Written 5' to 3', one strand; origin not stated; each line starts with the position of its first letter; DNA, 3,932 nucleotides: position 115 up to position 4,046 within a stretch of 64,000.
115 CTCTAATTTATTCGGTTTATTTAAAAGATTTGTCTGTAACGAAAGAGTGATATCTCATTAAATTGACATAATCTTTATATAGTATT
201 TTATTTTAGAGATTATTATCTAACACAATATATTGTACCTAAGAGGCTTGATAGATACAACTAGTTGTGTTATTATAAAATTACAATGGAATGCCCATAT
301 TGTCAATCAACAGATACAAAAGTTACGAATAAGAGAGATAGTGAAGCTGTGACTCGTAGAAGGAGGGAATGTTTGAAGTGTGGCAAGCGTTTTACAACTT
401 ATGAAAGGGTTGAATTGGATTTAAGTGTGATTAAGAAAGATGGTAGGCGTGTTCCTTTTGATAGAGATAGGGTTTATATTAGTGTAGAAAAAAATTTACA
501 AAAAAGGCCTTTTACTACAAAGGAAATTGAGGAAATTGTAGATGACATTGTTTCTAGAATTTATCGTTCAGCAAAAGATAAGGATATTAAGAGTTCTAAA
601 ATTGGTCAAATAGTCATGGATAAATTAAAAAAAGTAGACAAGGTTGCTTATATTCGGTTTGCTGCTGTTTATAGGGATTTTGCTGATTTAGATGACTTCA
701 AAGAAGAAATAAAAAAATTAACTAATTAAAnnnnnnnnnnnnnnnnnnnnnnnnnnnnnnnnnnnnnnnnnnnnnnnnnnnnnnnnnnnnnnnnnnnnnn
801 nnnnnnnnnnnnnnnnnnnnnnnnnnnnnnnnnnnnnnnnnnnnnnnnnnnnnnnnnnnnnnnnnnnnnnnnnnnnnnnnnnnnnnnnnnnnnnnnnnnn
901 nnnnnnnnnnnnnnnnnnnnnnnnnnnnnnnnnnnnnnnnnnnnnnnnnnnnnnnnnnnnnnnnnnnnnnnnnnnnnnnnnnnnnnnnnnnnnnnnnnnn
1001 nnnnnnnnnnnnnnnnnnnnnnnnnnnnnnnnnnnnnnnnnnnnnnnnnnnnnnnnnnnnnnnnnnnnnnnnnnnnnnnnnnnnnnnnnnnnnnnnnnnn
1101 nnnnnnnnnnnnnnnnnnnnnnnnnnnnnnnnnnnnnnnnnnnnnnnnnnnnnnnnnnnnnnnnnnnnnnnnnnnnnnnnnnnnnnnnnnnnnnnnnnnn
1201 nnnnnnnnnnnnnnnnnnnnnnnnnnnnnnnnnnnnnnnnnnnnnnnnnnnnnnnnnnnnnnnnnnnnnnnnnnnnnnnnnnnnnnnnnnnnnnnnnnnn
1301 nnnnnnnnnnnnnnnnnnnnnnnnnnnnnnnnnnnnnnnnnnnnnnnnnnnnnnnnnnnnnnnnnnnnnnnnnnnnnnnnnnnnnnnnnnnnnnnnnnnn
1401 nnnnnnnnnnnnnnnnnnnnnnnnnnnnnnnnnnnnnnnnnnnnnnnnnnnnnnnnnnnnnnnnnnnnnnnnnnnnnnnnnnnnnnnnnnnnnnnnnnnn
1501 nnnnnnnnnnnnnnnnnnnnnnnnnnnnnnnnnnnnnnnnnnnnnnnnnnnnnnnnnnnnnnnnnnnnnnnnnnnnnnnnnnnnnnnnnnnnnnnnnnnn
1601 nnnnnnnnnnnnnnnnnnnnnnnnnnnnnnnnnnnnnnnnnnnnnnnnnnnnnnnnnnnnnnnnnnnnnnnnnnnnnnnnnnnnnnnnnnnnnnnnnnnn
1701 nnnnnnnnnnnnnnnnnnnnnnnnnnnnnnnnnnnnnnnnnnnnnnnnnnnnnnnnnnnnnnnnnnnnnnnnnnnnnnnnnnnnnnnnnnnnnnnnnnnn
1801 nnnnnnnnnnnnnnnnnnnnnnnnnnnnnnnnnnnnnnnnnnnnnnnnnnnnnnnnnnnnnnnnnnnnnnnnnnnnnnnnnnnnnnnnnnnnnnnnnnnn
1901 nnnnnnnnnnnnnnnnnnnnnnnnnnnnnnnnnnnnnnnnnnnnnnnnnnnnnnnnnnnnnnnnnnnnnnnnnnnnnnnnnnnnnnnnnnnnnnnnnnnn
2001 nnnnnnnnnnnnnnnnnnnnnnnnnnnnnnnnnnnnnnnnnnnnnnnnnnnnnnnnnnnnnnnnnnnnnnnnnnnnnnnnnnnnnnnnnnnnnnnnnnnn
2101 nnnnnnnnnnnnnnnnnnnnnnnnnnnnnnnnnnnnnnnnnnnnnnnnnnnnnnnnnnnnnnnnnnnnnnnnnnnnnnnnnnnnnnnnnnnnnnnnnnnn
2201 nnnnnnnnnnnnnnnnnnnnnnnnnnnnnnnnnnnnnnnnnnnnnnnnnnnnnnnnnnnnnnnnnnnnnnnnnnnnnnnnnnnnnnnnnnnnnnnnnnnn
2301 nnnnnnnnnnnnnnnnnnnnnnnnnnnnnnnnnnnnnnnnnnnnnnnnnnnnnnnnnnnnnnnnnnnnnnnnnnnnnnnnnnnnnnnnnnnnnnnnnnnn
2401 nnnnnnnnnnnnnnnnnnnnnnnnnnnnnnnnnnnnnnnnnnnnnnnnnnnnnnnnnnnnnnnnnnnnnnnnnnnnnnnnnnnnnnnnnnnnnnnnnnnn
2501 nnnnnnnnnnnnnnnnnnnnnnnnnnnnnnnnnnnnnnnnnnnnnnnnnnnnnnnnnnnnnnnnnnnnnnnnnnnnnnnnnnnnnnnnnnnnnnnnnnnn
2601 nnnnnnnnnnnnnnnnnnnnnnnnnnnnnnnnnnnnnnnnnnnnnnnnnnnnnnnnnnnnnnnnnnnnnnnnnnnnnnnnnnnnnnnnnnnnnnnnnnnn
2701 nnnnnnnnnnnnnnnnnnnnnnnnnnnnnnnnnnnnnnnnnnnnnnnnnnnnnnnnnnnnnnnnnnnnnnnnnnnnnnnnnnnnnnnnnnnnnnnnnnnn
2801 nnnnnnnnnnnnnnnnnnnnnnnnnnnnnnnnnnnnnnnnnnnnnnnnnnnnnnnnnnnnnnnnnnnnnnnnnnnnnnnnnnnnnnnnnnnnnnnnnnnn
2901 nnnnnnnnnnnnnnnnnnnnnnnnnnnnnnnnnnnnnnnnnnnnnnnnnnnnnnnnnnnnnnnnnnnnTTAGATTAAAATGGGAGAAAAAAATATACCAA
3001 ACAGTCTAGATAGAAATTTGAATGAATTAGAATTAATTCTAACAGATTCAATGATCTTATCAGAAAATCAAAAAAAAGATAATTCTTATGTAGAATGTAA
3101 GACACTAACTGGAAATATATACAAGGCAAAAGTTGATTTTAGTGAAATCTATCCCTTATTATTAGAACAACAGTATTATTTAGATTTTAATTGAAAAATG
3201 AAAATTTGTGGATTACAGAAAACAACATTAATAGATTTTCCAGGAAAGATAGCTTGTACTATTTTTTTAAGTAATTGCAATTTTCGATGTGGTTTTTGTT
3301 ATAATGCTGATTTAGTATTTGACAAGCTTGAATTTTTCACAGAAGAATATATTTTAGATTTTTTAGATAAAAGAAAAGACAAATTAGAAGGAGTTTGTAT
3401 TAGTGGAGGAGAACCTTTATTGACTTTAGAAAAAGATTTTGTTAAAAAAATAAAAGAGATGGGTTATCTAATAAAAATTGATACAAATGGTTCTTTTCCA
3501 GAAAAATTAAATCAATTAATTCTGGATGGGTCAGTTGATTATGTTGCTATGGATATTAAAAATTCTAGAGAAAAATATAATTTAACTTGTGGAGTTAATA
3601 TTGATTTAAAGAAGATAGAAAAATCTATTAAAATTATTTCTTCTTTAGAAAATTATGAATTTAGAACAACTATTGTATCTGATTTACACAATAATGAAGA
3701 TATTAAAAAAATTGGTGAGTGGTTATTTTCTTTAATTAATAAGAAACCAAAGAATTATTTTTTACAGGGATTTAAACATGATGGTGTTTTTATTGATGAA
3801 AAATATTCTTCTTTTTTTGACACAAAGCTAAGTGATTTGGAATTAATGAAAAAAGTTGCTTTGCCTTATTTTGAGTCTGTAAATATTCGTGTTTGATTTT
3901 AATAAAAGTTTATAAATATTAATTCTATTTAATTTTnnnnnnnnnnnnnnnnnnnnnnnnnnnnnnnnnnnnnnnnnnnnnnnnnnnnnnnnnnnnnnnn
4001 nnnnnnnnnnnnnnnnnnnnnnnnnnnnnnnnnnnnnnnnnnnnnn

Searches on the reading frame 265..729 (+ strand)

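Call 26: search_protein_families(library=pfam, proteins=[window:265-729:+], max_evalue=0.0001)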
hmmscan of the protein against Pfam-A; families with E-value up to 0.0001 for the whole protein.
window:265-729:+ (154 aa): 3 families
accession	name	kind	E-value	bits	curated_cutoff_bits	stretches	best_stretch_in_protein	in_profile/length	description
PF03477.21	ATP-cone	-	4.8e-20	72.3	25.8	1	54-141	2-87/88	ATP cone domain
PF22811.2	Zn_ribbon_NrdR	-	1.1e-15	57.7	27.2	1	8-47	1-42/42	Transcriptional repressor NrdR-like, N-terminal domain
PF23451.1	Zn_ribbon_PaaD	-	5.9e-05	23.1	27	0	7-43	14-49/53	PaaD zinc beta ribbon domain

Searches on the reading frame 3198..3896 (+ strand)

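Call 26: search_protein_families(library=pfam, proteins=[window:3198-3896:+], max_evalue=0.0001)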
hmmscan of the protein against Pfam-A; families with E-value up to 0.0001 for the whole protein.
window:3198-3896:+ (232 aa): 2 families
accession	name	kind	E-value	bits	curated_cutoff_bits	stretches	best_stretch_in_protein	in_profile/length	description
PF04055.27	Radical_SAM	-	9.8e-16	58.8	29.5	1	23-173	3-163/166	Radical SAM superfamily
PF13353.11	Fer4_12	-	1.8e-09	38.4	22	1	18-89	6-81/137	4Fe-4S single cluster domain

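Call 65: search_protein_families(library=ncbifam, proteins=[window:3198-3896:+], max_evalue=0.00001)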
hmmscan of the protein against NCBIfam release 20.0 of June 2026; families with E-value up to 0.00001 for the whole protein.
window:3198-3896:+ (232 aa): 21 families
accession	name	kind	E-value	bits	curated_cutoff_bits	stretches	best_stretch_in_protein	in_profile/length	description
TIGR02495.1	NrdG2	equivalog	2.3e-53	180.4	131.15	1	3-192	2-192/193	anaerobic ribonucleoside-triphosphate reductase activating protein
TIGR02493.1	PFLA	equivalog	7.2e-16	58.3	231.75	1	6-161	5-167/235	pyruvate formate-lyase-activating protein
TIGR04041.1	activase_YjjW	hypoth_equivalog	2.2e-15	56.8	250.2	1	45-202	91-248/276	YjjW family glycine radical enzyme activase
TIGR02494.1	PFLE_PFLC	subfamily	6.7e-12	45.3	174.35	1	65-178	126-241/293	glycyl-radical enzyme activating protein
TIGR03963.1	rSAM_QueE_Clost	equivalog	1.9e-11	44.1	260.1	1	16-164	18-168/219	putative 7-carboxy-7-deazaguanine synthase QueE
NF038283.1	viperin_w_prok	equivalog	4.6e-11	42.4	180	1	24-172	9-174/281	viperin family antiviral radical SAM protein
NF043069.1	T4HPD_activ_SAM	equivalog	6.5e-10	38.9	425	1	64-176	125-239/299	trans-4-hydroxy-L-proline dehydratase activase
TIGR04317.1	W_rSAM_matur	equivalog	7e-10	38.5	380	1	25-150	12-139/349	tungsten cofactor oxidoreductase radical SAM maturase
TIGR04349.1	rSAM_QueE_gams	hypoth_equivalog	5.5e-08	32.7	300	1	19-169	21-166/210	7-carboxy-7-deazaguanine synthase QueE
TIGR02826.1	RNR_activ_nrdG3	equivalog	6.5e-08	32.5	151.7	1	8-77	6-72/148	anaerobic ribonucleoside-triphosphate reductase activating protein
TIGR02491.1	NrdG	equivalog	1e-07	32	126.1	1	5-85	4-86/154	anaerobic ribonucleoside-triphosphate reductase activating protein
NF001199.0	PRK00164.2-1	equivalog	1.2e-07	31.2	231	1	25-150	20-148/308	GTP 3',8-cyclase MoaA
TIGR04003.1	rSAM_BssD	equivalog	1.9e-07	30.6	496.45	0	4-47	4-46/314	[benzylsuccinate synthase]-activating enzyme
TIGR02666.1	moaA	equivalog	3.2e-07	29.6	284.05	1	26-170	19-174/336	GTP 3',8-cyclase MoaA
NF008356.0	PRK11145.1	equivalog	5.2e-07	29.2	375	1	8-175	12-187/246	pyruvate formate lyase 1-activating protein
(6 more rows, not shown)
